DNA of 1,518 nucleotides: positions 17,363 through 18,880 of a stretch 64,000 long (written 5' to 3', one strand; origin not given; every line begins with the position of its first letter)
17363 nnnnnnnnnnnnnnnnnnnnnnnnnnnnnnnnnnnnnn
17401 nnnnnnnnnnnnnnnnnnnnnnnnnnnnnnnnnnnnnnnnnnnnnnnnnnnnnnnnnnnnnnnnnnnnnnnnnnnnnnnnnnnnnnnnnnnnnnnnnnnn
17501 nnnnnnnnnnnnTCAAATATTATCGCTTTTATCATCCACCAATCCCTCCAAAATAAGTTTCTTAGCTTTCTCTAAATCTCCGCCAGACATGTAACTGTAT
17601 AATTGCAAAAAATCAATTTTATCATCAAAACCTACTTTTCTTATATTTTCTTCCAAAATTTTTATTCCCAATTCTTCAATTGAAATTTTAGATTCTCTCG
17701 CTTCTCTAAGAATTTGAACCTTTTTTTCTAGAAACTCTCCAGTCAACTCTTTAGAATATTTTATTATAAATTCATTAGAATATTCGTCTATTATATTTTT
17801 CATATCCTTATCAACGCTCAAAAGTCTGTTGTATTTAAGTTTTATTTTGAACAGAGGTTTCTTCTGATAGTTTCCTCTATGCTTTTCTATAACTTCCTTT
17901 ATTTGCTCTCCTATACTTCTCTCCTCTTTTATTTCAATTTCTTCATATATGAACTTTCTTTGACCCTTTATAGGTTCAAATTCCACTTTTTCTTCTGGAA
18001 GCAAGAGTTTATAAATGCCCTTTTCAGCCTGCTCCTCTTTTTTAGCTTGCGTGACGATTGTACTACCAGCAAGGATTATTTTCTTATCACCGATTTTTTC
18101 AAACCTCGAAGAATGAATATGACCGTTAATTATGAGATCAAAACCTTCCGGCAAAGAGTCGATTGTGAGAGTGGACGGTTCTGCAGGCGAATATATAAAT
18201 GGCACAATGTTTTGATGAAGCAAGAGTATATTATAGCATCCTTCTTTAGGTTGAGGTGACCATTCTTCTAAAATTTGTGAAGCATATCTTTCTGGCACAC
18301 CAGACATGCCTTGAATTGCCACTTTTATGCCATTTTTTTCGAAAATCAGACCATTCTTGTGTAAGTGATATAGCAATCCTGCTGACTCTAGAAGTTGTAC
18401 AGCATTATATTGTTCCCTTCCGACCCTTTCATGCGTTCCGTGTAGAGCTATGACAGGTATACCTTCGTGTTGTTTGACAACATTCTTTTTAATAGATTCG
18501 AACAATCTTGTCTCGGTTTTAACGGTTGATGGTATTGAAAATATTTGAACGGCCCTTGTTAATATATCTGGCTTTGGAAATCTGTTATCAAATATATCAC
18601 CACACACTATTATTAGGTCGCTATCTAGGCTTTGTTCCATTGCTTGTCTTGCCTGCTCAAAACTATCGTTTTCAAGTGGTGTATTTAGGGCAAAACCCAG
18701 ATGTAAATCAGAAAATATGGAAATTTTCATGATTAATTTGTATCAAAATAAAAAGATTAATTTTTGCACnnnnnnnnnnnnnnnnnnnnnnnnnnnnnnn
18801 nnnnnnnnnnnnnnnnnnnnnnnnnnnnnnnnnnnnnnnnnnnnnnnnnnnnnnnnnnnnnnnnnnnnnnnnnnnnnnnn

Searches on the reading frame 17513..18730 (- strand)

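Call 53: search_protein_families(library=pfam, proteins=[window:17513-18730:-], max_evalue=0.001)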
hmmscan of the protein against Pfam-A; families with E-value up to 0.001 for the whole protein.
window:17513-18730:- (405 aa): 2 families
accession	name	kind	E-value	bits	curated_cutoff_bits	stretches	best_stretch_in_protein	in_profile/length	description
PF00149.33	Metallophos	-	1.6e-11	45.4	21.5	1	1-207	1-190/191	Calcineurin-like phosphoesterase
PF12850.12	Metallophos_2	-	5.8e-08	33.3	27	1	1-225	1-136/154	Calcineurin-like phosphoesterase superfamily domain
